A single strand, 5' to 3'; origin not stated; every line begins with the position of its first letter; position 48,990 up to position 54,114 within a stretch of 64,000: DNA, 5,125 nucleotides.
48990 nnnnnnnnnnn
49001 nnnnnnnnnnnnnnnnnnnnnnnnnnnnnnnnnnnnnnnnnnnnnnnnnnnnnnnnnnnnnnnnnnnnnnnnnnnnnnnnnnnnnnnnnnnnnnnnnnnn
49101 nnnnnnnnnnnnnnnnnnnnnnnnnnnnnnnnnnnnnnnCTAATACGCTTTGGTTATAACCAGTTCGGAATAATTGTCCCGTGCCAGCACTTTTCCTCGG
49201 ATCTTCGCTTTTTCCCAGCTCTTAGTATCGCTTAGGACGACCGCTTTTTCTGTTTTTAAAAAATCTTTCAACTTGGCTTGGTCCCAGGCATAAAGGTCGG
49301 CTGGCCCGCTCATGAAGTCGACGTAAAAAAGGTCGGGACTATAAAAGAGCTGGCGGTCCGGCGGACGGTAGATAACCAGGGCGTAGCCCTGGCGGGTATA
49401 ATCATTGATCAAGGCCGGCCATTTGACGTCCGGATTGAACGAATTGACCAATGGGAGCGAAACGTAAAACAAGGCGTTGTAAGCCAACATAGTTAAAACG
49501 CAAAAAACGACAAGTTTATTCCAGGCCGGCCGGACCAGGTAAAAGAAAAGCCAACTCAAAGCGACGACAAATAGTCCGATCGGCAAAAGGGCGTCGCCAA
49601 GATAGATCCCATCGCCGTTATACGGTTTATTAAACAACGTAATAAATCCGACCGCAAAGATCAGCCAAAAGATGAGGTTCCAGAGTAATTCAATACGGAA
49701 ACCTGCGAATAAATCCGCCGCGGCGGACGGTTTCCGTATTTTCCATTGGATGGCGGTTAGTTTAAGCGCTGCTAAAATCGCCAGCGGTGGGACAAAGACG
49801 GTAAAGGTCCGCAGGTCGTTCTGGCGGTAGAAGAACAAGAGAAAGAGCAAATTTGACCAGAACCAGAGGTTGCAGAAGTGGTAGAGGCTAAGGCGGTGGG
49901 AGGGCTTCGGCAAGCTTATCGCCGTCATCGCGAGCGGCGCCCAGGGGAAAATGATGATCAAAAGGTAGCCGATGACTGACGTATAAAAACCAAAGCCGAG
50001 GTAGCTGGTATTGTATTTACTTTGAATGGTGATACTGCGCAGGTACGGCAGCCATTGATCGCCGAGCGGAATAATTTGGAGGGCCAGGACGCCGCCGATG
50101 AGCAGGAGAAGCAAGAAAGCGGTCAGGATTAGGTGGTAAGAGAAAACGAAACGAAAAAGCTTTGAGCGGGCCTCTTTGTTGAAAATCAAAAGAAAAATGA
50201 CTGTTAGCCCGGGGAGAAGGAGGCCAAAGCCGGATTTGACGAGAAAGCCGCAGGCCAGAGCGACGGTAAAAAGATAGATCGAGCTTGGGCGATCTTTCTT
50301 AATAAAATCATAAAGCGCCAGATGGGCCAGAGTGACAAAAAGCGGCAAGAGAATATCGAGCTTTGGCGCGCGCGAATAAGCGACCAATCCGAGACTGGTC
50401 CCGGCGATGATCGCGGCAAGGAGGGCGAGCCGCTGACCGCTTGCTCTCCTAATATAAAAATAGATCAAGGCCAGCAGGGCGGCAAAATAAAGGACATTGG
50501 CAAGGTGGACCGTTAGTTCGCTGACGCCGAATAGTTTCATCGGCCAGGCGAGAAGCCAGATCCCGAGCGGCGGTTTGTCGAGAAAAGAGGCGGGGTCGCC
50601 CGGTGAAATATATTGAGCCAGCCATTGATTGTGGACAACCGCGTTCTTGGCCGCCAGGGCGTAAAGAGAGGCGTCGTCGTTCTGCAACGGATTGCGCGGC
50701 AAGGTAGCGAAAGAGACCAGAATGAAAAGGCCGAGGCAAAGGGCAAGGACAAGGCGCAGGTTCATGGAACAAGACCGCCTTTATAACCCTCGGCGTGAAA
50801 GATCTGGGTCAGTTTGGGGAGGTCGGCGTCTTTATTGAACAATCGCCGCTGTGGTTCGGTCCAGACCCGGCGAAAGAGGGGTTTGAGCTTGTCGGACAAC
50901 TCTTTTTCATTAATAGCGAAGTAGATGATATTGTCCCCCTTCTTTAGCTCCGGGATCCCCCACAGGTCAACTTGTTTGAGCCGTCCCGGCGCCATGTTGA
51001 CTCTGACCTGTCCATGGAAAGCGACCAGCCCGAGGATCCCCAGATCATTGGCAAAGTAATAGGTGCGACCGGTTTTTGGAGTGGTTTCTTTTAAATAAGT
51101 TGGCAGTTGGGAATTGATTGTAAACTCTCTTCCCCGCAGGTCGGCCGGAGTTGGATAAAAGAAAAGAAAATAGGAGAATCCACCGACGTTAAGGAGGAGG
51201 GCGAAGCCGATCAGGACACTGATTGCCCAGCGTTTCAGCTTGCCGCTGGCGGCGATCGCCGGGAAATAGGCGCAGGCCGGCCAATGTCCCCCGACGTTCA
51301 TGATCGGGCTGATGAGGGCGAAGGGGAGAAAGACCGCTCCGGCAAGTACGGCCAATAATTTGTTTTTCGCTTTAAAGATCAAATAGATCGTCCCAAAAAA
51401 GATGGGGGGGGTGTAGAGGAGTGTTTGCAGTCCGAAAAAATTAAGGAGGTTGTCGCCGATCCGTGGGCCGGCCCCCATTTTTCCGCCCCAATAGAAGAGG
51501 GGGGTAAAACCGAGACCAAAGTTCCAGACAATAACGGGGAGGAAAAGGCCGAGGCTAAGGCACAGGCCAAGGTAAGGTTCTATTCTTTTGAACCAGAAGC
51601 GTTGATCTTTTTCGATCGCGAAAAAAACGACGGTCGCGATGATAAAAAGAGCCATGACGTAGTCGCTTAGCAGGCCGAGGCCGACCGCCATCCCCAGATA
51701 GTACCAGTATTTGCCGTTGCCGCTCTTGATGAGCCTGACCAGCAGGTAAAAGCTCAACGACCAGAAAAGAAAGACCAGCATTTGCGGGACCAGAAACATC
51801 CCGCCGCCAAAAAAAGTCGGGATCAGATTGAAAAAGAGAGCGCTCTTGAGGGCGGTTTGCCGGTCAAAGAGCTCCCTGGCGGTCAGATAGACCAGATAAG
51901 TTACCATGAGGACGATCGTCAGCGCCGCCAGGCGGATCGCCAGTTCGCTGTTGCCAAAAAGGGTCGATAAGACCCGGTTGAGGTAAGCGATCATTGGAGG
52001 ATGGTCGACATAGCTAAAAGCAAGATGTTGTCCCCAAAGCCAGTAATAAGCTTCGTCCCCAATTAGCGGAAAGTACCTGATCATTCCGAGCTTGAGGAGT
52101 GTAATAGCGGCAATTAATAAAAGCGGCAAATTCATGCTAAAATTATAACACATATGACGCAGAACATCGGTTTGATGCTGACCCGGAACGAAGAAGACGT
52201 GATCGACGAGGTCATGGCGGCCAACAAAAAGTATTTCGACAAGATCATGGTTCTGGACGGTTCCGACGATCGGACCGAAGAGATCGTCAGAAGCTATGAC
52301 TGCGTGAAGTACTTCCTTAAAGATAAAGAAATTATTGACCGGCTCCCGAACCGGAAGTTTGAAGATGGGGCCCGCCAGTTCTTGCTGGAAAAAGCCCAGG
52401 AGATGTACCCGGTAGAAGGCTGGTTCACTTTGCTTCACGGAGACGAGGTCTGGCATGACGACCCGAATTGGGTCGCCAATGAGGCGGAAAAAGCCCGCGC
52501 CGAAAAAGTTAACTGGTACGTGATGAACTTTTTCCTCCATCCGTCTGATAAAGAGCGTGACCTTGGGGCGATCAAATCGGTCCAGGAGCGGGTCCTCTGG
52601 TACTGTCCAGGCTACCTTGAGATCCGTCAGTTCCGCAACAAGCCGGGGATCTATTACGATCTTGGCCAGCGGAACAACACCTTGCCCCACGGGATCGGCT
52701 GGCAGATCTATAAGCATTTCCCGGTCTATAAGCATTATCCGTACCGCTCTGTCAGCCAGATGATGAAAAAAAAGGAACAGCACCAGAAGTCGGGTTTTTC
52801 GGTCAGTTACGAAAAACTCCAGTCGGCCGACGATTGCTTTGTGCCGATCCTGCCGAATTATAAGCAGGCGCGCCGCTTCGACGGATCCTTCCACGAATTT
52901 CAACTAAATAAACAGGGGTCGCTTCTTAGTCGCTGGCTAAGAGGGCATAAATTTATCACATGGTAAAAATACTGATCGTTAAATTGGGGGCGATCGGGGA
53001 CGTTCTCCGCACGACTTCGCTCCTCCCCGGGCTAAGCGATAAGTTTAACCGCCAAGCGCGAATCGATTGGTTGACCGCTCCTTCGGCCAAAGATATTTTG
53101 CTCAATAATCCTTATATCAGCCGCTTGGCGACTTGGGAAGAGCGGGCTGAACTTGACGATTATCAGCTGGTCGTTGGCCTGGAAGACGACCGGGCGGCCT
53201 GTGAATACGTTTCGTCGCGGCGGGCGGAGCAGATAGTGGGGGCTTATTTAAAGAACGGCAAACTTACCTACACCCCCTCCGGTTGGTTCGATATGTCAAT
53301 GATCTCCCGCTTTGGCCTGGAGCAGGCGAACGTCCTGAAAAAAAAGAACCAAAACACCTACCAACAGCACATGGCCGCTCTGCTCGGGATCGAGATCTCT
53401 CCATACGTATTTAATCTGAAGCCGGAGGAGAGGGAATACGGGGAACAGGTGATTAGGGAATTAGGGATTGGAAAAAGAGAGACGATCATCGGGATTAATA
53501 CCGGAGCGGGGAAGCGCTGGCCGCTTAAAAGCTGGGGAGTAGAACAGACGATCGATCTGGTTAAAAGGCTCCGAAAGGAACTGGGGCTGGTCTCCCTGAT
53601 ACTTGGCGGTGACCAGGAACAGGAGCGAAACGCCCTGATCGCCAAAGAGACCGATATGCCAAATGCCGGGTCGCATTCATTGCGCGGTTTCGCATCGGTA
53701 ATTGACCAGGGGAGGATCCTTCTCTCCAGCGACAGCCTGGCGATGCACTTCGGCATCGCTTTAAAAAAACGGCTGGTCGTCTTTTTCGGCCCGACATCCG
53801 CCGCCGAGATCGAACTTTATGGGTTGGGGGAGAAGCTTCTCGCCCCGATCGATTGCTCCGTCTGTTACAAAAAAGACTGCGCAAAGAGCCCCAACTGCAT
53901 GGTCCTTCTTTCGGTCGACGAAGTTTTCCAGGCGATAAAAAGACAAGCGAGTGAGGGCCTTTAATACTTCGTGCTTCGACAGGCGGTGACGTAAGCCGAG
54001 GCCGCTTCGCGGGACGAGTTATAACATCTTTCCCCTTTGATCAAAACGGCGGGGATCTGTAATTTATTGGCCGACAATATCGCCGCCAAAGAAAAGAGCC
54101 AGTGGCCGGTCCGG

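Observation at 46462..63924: Envelope glycosylation super-cluster: four tandem ArnT/PMT-like GT-C paralogs with an ArnC-like donor synthase, three GT9 heptosyltransferase-like genes, an LpxB-like gene, an LpxL-like gene and a partial MsbA-like gene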

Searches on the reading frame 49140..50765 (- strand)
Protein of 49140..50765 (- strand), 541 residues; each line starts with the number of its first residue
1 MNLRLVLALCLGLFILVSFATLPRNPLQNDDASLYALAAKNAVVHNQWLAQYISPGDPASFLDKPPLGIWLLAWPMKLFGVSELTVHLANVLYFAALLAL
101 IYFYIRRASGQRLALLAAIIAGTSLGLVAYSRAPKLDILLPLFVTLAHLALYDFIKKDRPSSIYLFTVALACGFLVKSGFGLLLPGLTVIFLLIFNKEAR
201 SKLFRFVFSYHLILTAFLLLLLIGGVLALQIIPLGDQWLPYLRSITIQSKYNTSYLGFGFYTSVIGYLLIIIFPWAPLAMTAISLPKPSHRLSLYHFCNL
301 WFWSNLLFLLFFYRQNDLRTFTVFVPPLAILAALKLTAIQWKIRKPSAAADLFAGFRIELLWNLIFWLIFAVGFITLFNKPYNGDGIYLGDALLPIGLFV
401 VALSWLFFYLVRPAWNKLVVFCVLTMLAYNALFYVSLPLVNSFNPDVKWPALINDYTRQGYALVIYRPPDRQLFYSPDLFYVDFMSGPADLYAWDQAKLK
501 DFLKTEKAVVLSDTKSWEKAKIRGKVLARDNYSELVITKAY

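Call 3: search_protein_families(library=pfam, proteins=[window:49140-50765:-], max_evalue=0.01)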
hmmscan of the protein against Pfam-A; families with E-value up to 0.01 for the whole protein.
window:49140-50765:- (541 aa): 1 family
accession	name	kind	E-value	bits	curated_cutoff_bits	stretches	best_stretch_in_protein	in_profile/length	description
PF13231.12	PMT_2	-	6.4e-21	75.7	26.1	1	63-220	1-154/160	Dolichyl-phosphate-mannose-protein mannosyltransferase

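Call 5: search_protein_families(library=ncbifam, proteins=[window:49140-50765:-], max_evalue=0.01)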
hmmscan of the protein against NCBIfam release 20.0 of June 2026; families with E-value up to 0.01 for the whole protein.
window:49140-50765:- (541 aa): 1 family
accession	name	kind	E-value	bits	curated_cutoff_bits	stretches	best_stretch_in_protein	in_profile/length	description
TIGR03663.1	TIGR03663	subfamily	2.3e-07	30.2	126.25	1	70-232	57-219/435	flippase activity-associated protein Agl23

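Call 36: search_solved_structures(query=window:49140-50765:-, max_evalue=0.01, show_alignments=1)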
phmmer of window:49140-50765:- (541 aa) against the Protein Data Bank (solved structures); distinct sequences matched with E-value up to 0.01: 0.

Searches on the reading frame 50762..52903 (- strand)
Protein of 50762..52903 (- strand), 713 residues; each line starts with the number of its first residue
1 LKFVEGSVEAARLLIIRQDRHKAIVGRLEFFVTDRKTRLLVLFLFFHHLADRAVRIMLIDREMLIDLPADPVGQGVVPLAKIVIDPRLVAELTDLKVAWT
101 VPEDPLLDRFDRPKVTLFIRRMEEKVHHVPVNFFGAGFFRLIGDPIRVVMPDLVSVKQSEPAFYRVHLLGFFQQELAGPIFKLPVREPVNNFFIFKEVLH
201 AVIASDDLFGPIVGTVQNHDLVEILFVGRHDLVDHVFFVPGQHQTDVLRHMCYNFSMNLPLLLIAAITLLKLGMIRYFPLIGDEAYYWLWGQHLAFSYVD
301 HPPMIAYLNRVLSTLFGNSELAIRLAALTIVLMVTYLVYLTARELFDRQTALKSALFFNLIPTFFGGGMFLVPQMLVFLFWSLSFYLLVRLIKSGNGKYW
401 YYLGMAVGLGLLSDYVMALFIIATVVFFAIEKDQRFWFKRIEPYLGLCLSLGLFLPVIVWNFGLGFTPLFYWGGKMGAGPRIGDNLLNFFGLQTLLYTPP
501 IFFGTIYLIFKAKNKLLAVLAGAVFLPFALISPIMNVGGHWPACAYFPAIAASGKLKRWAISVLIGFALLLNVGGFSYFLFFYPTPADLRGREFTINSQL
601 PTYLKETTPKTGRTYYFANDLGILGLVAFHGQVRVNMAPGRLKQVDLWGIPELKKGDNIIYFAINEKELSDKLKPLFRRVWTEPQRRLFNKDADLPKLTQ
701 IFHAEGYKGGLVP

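Call 3: search_protein_families(library=pfam, proteins=[window:50762-52903:-], max_evalue=0.01)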
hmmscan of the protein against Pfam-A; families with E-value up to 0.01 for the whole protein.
window:50762-52903:- (713 aa): 1 family
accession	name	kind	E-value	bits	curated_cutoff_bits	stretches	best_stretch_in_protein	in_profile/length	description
PF13231.12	PMT_2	-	8.2e-35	120.8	26.1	1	300-460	1-160/160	Dolichyl-phosphate-mannose-protein mannosyltransferase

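Call 5: search_protein_families(library=ncbifam, proteins=[window:50762-52903:-], max_evalue=0.01)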
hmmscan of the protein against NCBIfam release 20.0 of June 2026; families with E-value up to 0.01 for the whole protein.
window:50762-52903:- (713 aa): 2 families
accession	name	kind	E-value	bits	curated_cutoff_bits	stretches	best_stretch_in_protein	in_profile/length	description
NF009784.2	PRK13279.1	equivalog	6.1e-07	28.4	567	1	288-432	48-197/539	lipid IV(A) 4-amino-4-deoxy-L-arabinosyltransferase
TIGR03663.1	TIGR03663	subfamily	0.00065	18.8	126.25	1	297-432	45-181/435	flippase activity-associated protein Agl23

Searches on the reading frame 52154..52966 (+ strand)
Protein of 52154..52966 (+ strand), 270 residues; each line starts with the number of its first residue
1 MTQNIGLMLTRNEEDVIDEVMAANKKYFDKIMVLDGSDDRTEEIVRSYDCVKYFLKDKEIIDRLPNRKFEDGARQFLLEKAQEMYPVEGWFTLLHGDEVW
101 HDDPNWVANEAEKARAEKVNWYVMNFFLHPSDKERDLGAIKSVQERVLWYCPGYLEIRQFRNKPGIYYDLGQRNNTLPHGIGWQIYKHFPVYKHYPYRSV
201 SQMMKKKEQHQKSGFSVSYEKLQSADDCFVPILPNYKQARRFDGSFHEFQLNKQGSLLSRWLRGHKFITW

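Call 3: search_protein_families(library=pfam, proteins=[window:52154-52966:+], max_evalue=0.01)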
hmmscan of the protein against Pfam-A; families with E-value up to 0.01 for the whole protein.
window:52154-52966:+ (270 aa): 2 families
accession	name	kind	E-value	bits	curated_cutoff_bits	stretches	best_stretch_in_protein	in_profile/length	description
PF00535.33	Glycos_transf_2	-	1.5e-07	31.9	23.3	1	8-149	4-132/168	Glycosyl transferase family 2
PF13704.12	Glyco_tranf_2_4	-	0.00041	21.2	27.5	1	11-99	1-83/98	Glycosyl transferase family 2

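Call 5: search_protein_families(library=ncbifam, proteins=[window:52154-52966:+], max_evalue=0.01)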
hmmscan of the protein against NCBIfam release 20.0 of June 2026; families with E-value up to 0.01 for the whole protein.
window:52154-52966:+ (270 aa): 0 families

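Call 81: search_protein_families(library=ncbifam, proteins=[window:52154-52966:+], max_evalue=0.01)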
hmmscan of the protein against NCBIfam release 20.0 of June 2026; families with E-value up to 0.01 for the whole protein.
window:52154-52966:+ (270 aa): 0 families

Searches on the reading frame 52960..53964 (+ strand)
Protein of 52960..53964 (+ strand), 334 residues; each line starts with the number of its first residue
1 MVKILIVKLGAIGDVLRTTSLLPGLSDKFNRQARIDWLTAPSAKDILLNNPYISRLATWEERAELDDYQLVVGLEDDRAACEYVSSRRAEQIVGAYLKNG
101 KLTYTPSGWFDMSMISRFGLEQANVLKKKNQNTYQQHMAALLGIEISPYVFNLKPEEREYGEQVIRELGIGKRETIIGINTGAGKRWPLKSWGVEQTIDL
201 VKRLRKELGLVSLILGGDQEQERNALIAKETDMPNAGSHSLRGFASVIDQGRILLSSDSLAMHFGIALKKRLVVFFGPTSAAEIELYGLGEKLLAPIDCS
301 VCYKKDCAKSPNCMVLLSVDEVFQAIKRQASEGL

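Call 3: search_protein_families(library=pfam, proteins=[window:52960-53964:+], max_evalue=0.01)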
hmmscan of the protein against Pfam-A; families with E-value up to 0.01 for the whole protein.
window:52960-53964:+ (334 aa): 1 family
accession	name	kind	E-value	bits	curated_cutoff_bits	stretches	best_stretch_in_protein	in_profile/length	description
PF01075.23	Glyco_transf_9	-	4.1e-09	36.6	22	1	150-308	86-242/247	Glycosyltransferase family 9 (heptosyltransferase)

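Call 5: search_protein_families(library=ncbifam, proteins=[window:52960-53964:+], max_evalue=0.01)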
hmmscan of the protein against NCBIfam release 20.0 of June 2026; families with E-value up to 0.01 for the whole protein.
window:52960-53964:+ (334 aa): 6 families
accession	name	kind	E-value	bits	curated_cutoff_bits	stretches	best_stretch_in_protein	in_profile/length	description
TIGR02201.1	heptsyl_trn_III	equivalog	8.4e-15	54.6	170.2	1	3-285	1-295/344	putative lipopolysaccharide heptosyltransferase III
TIGR02193.1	heptsyl_trn_I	equivalog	1.7e-13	50.5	185.3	2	3-60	1-57/320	lipopolysaccharide heptosyltransferase I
TIGR02195.1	heptsyl_trn_II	equivalog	1.8e-12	47.1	134.6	1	159-328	159-336/339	lipopolysaccharide heptosyltransferase II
NF007742.0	PRK10422.1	equivalog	1.2e-08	34.2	467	2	154-280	165-292/352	lipopolysaccharide core heptosyltransferase RfaQ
NF008204.0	PRK10964.1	equivalog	2.3e-08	33.6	437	1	183-291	190-294/322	lipopolysaccharide heptosyltransferase RfaC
NF008162.0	PRK10916.1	equivalog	4.7e-05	22.7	569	1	163-281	169-292/348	ADP-heptose--LPS heptosyltransferase RfaF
